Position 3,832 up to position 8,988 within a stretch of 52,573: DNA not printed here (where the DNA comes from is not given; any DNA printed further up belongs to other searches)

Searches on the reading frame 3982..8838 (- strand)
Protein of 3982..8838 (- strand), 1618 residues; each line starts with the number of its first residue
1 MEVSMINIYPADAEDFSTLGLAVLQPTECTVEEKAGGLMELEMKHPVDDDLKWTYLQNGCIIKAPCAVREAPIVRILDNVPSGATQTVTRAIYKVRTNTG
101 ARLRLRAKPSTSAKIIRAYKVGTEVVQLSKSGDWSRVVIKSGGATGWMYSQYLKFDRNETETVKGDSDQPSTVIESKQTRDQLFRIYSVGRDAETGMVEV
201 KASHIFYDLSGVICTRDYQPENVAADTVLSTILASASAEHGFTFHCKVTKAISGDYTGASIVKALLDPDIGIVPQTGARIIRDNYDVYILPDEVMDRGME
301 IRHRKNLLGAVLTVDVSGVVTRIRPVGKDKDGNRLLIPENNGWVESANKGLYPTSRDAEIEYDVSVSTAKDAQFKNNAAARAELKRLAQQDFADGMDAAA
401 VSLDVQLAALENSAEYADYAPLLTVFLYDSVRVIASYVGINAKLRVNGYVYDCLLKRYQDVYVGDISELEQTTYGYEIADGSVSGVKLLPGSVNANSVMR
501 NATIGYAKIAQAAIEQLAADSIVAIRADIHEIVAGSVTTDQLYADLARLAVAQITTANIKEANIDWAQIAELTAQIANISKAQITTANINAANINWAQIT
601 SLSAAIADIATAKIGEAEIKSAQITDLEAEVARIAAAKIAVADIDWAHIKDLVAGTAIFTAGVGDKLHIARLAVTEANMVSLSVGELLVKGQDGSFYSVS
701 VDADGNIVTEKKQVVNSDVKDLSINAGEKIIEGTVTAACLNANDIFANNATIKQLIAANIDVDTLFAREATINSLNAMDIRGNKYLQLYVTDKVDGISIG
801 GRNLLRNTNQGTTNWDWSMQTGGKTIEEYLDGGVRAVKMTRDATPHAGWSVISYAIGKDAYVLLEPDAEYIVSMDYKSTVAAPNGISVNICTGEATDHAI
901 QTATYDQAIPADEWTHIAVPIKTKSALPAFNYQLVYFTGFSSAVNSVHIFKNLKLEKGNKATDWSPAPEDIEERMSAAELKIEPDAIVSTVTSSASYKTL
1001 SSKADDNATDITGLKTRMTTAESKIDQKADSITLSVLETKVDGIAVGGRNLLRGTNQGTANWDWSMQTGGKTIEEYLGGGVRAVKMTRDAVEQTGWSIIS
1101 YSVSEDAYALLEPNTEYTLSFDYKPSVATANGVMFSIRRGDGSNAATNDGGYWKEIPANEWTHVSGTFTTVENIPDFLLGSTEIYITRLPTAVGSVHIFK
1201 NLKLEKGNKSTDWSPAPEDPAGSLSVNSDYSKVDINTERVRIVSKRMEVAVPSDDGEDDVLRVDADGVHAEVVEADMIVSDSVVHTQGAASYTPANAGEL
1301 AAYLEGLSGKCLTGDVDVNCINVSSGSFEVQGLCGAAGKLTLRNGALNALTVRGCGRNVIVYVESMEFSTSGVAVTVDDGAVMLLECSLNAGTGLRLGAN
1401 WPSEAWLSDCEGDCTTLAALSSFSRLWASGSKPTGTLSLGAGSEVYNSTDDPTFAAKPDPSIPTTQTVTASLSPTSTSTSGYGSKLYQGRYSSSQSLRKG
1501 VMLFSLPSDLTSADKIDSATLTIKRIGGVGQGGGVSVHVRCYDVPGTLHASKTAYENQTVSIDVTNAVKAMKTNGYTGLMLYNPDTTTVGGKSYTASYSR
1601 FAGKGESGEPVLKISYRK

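Call 87: search_protein_families(library=pfam, proteins=[window:3982-8838:-], max_evalue=0.001)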
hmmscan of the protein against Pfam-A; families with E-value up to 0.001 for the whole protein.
window:3982-8838:- (1618 aa): 3 families
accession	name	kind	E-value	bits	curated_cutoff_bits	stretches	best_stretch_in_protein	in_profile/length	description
PF06605.17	Prophage_tail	-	2.4e-10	40.9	31.3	1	216-452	11-225/250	Prophage endopeptidase tail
PF08239.17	SH3_3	-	1.8e-09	38.1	27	1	102-154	2-54/54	Bacterial SH3 domain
PF02018.23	CBM_4_9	-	7.9e-05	23.5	25.9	1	1095-1173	47-121/136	Carbohydrate binding domain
